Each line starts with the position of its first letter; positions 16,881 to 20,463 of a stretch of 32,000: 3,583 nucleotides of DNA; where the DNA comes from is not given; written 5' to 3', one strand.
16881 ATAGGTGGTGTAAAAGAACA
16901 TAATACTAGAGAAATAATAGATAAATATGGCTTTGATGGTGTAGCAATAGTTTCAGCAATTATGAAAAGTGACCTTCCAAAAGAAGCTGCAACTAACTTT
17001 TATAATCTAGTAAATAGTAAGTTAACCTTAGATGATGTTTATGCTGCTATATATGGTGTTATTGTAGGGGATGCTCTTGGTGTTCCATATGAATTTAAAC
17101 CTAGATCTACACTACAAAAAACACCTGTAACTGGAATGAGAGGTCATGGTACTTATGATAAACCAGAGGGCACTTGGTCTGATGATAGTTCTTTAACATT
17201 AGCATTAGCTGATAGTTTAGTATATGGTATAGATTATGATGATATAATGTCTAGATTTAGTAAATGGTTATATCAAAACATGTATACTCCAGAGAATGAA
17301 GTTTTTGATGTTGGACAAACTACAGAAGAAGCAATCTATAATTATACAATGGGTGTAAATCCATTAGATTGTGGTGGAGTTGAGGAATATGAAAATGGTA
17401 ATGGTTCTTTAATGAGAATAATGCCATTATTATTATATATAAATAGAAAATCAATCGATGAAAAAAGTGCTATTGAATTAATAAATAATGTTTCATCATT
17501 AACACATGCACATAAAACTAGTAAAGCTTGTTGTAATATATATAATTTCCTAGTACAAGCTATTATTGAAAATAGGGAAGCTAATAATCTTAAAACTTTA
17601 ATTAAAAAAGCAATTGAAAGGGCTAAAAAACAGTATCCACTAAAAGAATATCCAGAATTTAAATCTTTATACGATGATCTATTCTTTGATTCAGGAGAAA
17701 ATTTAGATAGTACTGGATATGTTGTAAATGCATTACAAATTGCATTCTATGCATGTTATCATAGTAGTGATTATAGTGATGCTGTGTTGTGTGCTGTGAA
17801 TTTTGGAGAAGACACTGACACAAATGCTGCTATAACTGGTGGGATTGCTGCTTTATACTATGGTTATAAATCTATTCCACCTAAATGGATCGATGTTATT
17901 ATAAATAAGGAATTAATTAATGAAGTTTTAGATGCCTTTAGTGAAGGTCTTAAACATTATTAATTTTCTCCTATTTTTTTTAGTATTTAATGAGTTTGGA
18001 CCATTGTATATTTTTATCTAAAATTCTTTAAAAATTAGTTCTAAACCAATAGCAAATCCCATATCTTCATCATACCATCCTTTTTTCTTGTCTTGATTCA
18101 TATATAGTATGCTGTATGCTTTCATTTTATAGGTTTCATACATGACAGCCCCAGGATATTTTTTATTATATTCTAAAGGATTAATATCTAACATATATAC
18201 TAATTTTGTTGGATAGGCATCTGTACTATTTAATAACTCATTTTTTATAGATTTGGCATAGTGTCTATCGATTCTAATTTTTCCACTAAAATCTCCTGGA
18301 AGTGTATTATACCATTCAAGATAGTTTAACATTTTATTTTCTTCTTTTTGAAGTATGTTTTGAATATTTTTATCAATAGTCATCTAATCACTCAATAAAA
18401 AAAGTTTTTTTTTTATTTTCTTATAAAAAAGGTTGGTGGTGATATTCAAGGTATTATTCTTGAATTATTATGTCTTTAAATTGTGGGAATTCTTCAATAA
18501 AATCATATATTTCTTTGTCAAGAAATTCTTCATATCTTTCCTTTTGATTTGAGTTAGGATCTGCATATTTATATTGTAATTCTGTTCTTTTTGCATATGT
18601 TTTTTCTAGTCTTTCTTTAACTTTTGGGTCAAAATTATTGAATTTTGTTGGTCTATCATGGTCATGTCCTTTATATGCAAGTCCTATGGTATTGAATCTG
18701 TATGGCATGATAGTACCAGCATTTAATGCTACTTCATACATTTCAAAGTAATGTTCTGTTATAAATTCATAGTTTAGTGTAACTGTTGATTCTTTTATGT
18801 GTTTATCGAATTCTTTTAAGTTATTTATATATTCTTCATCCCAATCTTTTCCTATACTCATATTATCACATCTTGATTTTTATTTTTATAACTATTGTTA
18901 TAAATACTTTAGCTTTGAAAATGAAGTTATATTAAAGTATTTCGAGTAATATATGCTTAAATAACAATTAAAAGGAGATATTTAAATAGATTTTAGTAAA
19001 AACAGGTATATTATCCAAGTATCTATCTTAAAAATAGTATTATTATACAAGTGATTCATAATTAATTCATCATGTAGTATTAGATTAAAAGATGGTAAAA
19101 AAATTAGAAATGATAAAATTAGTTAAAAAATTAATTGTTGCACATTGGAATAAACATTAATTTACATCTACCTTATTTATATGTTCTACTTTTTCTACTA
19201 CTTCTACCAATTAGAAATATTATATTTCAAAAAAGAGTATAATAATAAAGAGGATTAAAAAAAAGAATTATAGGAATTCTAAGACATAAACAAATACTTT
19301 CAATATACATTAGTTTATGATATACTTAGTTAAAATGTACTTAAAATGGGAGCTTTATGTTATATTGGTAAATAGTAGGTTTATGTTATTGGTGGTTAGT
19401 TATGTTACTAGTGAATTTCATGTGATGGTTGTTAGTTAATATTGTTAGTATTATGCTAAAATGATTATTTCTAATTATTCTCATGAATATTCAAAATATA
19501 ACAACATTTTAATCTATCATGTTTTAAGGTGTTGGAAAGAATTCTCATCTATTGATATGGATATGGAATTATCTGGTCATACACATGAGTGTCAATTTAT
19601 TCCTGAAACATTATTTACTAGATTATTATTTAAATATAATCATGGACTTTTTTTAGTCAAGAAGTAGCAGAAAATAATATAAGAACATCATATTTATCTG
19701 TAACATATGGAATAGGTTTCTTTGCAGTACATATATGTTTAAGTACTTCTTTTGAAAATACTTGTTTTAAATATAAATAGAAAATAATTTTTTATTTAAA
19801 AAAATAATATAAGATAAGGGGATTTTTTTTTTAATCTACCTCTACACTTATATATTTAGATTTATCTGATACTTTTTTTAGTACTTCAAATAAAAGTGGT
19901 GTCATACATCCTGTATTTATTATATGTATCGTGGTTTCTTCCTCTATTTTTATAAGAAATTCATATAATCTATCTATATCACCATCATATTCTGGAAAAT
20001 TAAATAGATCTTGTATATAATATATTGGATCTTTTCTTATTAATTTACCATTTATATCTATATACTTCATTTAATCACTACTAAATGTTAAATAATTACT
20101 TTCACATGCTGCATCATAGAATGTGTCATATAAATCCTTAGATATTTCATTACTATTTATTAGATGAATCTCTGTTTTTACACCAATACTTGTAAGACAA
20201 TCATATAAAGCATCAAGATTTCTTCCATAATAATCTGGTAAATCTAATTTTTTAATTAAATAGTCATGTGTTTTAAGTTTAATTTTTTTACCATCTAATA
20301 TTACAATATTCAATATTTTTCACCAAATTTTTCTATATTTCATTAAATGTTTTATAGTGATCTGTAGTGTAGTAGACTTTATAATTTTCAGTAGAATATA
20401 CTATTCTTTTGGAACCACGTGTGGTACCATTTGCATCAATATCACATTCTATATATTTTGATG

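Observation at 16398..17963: ThiE fused in-frame to an apparently active ADP-ribosylglycohydrolase (ARH/DraG-family) domain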

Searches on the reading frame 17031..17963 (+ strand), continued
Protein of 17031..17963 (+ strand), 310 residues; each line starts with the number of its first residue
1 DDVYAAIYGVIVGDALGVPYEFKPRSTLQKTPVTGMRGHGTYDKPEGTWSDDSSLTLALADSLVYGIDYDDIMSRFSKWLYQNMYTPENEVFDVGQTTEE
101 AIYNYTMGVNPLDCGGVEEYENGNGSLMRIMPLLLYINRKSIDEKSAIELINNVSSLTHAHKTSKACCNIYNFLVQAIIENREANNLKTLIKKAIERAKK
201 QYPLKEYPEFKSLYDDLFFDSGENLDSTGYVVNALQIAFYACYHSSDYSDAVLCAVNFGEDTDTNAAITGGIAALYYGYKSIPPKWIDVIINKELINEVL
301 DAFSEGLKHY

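Call 63: search_solved_structures(query=A1, max_evalue=0.00001, show_alignments=5)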
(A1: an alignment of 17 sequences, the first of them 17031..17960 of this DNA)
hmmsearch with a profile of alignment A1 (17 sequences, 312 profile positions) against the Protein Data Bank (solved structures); distinct sequences matched with E-value up to 0.00001: 18.
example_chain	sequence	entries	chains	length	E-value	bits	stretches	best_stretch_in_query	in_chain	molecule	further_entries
8za7_A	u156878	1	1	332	1.2e-99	336.7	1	3-311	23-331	Lmo0067 protein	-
6dre_A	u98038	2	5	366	1.9e-48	168.4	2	223-307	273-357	ADP-ribosyl-(Dinitrogen reductase) hydrolase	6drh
2cwc_A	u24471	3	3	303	6.5e-35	123.9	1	8-303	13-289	ADP-ribosylglycohydrolase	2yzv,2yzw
2woc_A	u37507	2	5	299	1.6e-33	119.4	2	7-186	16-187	ADP-RIBOSYL-[DINITROGEN REDUCTASE] GLYCOHYDROLASE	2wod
2woe_A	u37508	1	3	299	6.2e-33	117.4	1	7-295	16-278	ADP-RIBOSYL-[DINITROGEN REDUCTASE] GLYCOHYDROLASE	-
1t5j_A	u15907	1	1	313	4.9e-32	114.5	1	3-308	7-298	Hypothetical protein MJ1187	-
3g9d_A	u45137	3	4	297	9.4e-25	90.6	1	7-306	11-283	Dinitrogenase reductase activating glucohydrolase | Dinitrogenase reductase activacting glicohydrolase | ADP-ribosyl-(Dinitrogen reductase) hydrolase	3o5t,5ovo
6g1p_A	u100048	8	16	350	2.2e-17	66.4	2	250-293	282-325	ADP-ribosylhydrolase like 2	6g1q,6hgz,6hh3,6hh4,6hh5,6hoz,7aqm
2qty_A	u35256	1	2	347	1.6e-15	60.3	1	8-294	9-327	Poly(ADP-ribose) glycohydrolase ARH3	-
2foz_A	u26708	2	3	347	2.3e-15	59.7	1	8-295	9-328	ADP-ribosylhydrolase like 2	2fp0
2g4k_A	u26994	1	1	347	2.3e-15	59.7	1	8-295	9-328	ADP-ribosylhydrolase 3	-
5zqy_A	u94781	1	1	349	2.4e-15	59.7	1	8-295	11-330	Poly(ADP-ribose) glycohydrolase ARH3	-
9rfd_A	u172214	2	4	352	2.5e-15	59.6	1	8-295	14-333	ADP-ribosylhydrolase ARH3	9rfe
6d36_C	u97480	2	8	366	2.9e-15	59.4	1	8-295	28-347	Poly(ADP-ribose) glycohydrolase ARH3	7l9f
7akr_AAA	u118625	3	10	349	1.4e-14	57.1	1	46-295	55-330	ADP-ribose glycohydrolase ARH3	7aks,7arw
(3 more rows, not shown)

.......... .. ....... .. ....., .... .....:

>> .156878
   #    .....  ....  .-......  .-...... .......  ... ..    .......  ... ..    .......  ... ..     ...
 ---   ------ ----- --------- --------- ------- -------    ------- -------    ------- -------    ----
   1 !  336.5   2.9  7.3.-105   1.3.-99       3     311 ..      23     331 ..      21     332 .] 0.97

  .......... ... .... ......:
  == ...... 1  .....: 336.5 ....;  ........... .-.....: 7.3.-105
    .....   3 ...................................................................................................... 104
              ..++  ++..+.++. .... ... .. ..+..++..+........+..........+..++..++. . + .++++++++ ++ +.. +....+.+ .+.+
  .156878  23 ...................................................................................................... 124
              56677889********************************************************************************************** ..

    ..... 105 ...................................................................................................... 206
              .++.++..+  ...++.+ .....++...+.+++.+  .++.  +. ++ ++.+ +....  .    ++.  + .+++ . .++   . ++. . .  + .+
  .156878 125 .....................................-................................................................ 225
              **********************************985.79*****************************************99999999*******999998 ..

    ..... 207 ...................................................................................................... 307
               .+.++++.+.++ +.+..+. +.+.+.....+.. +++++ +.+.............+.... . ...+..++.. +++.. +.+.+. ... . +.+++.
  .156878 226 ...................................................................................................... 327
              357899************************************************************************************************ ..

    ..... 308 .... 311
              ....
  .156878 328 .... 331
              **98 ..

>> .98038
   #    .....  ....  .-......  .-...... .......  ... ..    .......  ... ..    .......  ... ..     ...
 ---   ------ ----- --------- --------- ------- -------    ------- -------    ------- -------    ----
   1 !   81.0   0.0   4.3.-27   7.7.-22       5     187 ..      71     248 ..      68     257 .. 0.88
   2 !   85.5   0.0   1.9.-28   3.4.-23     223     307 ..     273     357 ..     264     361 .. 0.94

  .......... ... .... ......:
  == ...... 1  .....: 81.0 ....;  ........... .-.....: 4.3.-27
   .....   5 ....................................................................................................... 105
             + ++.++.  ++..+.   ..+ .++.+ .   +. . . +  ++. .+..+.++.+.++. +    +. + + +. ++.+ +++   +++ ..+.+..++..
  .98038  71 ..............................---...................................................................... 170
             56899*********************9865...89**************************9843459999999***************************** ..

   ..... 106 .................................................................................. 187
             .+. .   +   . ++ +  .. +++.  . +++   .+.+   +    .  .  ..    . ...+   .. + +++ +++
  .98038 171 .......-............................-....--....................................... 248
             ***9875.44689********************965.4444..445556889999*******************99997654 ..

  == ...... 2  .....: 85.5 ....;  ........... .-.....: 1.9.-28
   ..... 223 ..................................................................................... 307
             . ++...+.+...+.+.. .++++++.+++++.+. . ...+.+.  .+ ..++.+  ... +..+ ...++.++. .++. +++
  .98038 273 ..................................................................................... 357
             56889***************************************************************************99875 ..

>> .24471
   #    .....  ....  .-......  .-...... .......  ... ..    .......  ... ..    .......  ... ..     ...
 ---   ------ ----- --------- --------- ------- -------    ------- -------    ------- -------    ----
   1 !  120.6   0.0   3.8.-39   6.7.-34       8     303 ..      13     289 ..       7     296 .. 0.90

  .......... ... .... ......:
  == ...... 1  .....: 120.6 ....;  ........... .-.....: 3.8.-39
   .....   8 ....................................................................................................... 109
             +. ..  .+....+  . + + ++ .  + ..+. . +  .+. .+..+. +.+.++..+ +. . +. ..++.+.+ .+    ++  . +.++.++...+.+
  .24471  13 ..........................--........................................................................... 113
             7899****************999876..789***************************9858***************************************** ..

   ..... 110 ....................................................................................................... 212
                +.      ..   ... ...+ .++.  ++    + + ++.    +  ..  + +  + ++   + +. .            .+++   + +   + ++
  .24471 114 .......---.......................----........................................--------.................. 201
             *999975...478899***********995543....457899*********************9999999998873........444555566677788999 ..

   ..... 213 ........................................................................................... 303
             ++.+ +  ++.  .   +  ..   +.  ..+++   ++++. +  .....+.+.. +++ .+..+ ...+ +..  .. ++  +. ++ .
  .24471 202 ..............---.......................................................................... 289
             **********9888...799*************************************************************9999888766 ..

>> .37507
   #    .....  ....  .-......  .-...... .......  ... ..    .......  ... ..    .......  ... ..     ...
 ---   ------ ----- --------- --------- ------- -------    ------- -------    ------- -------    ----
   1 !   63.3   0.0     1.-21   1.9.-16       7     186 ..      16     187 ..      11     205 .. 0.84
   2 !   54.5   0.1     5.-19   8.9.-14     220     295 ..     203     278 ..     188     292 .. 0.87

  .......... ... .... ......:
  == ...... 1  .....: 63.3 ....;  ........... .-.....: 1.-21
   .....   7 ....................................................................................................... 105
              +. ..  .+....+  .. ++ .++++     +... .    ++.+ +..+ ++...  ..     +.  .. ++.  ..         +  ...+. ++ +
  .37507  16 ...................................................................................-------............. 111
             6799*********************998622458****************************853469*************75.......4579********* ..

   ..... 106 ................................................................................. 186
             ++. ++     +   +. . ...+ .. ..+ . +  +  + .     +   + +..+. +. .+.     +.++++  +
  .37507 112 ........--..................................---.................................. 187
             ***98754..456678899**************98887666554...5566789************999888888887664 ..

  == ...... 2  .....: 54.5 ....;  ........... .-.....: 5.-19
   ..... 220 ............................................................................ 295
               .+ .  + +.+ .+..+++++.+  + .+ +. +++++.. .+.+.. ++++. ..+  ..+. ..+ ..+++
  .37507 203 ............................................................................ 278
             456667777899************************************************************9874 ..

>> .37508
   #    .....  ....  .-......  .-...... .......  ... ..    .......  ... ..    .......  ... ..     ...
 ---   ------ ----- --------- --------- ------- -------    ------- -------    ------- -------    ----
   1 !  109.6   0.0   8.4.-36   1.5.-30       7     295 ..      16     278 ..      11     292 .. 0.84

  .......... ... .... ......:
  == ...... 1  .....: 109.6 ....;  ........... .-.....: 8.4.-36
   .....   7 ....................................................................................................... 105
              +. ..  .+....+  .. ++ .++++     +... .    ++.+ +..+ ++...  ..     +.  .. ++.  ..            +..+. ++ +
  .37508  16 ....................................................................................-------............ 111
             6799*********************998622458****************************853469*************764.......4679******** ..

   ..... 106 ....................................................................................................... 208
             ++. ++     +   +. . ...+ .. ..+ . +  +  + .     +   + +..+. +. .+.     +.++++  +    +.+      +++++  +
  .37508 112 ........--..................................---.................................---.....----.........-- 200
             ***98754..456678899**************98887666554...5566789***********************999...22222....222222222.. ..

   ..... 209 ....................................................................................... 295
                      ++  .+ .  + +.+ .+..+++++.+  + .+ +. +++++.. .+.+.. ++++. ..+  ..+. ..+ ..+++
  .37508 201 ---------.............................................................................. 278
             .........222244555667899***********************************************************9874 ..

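Call 70: search_protein_families(library=padloc, proteins=[window:17031-17960:+], max_evalue=0.01)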
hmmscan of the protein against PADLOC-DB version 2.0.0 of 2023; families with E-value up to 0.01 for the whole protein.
window:17031-17960:+ (310 aa): 0 families

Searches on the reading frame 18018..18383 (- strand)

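Call 3: search_protein_families(library=pfam, proteins=[window:18018-18383:-], max_evalue=0.01)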
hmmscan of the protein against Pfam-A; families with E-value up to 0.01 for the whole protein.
window:18018-18383:- (121 aa): 0 families

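Call 70: search_protein_families(library=padloc, proteins=[window:18018-18383:-], max_evalue=0.01)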
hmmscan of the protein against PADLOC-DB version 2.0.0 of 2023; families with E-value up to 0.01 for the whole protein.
window:18018-18383:- (121 aa): 0 families

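Call 83: search_protein_families(library=pfam, proteins=[window:18018-18383:-], max_evalue=1)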
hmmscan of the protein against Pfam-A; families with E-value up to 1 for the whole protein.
window:18018-18383:- (121 aa): 1 family
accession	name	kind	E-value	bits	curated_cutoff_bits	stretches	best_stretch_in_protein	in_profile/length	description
PF09902.14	DUF2129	-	0.082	13.4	22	1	62-100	6-42/70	Uncharacterized protein conserved in bacteria (DUF2129)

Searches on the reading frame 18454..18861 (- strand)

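Call 3: search_protein_families(library=pfam, proteins=[window:18454-18861:-], max_evalue=0.01)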
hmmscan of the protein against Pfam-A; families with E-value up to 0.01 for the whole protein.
window:18454-18861:- (135 aa): 0 families

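Call 70: search_protein_families(library=padloc, proteins=[window:18454-18861:-], max_evalue=0.01)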
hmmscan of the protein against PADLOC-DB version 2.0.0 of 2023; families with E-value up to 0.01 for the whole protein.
window:18454-18861:- (135 aa): 0 families

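Call 83: search_protein_families(library=pfam, proteins=[window:18454-18861:-], max_evalue=1)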
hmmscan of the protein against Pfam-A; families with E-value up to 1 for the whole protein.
window:18454-18861:- (135 aa): 2 families
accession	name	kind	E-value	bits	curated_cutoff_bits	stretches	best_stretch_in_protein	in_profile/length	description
PF11538.13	Snurportin1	-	0.045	14.3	22.1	1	95-117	5-27/40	Snurportin1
PF21593.2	DUF6853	-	0.15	12.9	27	1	6-51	47-92/120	Family of unknown function (DUF6853)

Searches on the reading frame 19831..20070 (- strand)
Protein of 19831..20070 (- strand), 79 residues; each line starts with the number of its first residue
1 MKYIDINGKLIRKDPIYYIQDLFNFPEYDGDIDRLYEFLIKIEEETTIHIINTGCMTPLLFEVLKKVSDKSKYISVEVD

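Call 70: search_protein_families(library=padloc, proteins=[window:19831-20070:-], max_evalue=0.01)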
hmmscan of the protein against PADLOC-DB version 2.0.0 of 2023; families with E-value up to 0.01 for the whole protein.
window:19831-20070:- (79 aa): 0 families

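Call 83: search_protein_families(library=pfam, proteins=[window:19831-20070:-], max_evalue=1)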
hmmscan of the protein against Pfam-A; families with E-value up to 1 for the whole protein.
window:19831-20070:- (79 aa): 1 family
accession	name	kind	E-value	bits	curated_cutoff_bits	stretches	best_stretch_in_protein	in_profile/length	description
PF17746.7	SfsA_N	-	0.013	16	25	1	32-62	1-31/63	SfsA N-terminal OB domain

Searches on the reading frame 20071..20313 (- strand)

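Call 70: search_protein_families(library=padloc, proteins=[window:20071-20313:-], max_evalue=0.01)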
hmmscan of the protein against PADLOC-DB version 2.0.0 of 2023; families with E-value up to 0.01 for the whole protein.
window:20071-20313:- (80 aa): 0 families

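Call 83: search_protein_families(library=pfam, proteins=[window:20071-20313:-], max_evalue=1)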
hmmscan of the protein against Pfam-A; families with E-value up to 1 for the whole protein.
window:20071-20313:- (80 aa): 2 families
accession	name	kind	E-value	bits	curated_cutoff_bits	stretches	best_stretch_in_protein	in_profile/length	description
PF01337.24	Barstar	-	1.1e-12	48.2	23.4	1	2-64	2-69/96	Barstar (barnase inhibitor)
PF20360.3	DUF6655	-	0.055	13.1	27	1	35-67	186-218/259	Family of unknown function (DUF6655)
